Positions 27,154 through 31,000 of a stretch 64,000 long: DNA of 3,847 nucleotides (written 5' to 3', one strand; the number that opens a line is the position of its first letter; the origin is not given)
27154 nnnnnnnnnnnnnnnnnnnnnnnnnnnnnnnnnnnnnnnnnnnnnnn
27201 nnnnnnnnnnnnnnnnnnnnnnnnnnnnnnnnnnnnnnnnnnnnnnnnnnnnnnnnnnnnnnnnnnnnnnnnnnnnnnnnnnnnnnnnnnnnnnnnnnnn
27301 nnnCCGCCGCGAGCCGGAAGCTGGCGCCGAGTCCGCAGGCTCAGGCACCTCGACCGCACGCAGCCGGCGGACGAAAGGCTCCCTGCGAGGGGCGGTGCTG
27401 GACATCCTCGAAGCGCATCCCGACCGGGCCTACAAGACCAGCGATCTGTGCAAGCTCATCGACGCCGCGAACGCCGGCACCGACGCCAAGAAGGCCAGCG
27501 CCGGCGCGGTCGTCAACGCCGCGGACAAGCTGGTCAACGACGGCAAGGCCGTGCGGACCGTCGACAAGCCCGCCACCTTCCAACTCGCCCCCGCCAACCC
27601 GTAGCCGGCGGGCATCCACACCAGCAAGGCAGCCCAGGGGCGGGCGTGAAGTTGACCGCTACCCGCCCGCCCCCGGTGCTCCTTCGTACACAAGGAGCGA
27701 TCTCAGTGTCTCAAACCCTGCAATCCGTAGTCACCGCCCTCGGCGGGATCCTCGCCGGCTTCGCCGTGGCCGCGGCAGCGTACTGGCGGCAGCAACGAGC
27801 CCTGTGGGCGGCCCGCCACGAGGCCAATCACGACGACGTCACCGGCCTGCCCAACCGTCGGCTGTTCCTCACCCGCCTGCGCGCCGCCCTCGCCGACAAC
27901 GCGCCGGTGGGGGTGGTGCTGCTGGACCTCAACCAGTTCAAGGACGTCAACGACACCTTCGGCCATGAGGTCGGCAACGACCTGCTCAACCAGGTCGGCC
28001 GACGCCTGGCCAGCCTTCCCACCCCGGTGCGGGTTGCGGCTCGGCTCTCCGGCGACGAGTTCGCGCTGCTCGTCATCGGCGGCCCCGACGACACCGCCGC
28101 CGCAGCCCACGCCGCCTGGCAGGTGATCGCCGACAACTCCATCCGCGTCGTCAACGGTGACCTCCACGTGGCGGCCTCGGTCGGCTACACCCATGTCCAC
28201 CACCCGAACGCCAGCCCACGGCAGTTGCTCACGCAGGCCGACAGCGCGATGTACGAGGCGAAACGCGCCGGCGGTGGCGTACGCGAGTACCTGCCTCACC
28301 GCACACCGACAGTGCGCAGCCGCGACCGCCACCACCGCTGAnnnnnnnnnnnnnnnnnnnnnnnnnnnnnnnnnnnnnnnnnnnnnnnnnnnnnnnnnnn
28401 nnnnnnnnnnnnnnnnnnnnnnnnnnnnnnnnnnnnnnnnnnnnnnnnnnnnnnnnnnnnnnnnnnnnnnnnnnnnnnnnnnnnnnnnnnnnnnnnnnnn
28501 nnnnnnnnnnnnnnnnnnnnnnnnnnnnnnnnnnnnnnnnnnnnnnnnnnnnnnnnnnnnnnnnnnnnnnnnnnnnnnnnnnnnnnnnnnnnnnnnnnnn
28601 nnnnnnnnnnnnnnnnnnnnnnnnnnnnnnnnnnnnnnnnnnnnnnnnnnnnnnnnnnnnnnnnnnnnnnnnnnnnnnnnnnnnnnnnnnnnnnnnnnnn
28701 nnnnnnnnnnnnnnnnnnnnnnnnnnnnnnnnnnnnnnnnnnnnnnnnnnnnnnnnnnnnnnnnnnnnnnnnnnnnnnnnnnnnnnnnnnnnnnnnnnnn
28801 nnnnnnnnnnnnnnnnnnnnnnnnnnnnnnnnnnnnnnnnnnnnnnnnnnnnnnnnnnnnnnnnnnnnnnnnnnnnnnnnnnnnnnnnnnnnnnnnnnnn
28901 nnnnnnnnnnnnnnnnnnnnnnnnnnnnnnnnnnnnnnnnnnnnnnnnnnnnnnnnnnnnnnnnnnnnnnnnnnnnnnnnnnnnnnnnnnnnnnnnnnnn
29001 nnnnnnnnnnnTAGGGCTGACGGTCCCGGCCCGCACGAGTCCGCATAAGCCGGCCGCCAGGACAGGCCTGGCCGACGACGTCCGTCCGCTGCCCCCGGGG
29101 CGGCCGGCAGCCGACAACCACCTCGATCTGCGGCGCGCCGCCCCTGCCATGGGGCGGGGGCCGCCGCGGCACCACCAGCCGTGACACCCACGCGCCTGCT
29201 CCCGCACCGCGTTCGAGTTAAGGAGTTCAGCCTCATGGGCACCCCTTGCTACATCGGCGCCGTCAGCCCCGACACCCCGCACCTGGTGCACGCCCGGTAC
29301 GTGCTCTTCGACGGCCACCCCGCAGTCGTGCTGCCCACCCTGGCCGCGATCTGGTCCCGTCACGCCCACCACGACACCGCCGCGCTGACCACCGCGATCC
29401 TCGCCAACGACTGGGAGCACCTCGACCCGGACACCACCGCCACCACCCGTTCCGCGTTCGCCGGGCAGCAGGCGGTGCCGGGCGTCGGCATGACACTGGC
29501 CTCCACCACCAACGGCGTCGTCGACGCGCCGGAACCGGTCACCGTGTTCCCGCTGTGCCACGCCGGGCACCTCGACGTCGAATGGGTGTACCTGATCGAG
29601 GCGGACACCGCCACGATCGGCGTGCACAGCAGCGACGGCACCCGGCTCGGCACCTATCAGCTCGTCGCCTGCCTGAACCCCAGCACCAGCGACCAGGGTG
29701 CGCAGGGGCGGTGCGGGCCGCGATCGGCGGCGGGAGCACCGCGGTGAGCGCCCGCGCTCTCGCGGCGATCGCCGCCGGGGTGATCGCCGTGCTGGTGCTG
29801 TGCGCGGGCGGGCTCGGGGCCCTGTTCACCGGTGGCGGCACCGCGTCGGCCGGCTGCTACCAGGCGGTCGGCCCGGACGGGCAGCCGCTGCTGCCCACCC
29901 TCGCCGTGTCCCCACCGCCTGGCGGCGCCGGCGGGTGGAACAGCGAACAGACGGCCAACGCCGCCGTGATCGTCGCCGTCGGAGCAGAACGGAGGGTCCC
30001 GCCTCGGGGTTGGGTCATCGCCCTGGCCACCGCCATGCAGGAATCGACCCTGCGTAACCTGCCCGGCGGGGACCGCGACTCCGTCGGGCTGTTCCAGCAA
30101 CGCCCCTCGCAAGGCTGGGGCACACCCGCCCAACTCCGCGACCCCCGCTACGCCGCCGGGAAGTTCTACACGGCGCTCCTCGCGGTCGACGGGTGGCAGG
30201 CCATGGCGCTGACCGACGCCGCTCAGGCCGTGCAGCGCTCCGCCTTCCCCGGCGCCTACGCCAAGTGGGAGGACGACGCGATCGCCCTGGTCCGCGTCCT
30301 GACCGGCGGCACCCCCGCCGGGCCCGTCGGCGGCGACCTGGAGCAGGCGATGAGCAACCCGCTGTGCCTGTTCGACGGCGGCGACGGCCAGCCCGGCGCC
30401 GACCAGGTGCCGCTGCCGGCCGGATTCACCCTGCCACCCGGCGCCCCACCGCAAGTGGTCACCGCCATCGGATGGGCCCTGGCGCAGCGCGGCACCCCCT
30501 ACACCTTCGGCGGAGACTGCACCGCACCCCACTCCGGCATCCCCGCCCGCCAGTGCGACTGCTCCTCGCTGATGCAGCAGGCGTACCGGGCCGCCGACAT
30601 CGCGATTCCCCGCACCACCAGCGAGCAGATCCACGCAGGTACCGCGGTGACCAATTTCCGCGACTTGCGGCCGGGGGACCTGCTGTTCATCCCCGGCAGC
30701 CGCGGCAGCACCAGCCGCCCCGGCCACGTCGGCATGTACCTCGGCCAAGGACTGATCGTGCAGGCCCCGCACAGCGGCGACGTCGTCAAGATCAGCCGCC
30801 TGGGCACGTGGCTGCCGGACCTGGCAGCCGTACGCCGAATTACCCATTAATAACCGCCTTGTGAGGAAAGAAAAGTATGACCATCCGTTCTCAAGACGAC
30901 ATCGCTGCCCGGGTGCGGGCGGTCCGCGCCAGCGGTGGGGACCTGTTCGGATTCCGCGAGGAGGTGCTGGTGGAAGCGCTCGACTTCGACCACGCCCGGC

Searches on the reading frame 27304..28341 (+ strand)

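Call 19: search_protein_families(library=pfam, proteins=[window:27304-28341:+], max_evalue=0.001)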
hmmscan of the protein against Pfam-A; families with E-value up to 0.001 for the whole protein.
window:27304-28341:+ (345 aa): 1 family
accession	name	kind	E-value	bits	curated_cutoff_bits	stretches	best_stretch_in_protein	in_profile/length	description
PF00990.26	GGDEF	-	8.5e-36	123.6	23.8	1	174-323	1-158/161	Diguanylate cyclase, GGDEF domain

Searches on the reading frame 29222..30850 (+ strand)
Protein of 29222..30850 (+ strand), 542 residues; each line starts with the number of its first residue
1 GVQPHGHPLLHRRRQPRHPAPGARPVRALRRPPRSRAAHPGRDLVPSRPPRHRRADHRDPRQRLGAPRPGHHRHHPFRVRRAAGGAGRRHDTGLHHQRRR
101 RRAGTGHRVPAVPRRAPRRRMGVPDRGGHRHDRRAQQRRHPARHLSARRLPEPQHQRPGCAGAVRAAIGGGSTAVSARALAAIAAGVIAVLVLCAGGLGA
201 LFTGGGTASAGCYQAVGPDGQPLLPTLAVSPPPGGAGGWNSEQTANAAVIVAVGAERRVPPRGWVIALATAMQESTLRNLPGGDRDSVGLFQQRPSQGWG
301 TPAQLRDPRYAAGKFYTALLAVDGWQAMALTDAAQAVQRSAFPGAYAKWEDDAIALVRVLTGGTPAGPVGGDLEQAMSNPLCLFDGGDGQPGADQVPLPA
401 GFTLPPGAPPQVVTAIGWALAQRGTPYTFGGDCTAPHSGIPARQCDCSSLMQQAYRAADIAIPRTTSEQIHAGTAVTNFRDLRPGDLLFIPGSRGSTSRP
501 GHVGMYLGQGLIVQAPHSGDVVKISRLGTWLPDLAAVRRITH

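Call 19: search_protein_families(library=pfam, proteins=[window:29222-30850:+], max_evalue=0.001)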
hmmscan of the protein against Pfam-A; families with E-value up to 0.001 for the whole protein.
window:29222-30850:+ (542 aa): 1 family
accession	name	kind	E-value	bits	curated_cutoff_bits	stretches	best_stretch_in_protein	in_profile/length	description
PF00877.26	NLPC_P60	-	8.6e-19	67.9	23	1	424-528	1-92/105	NlpC/P60 family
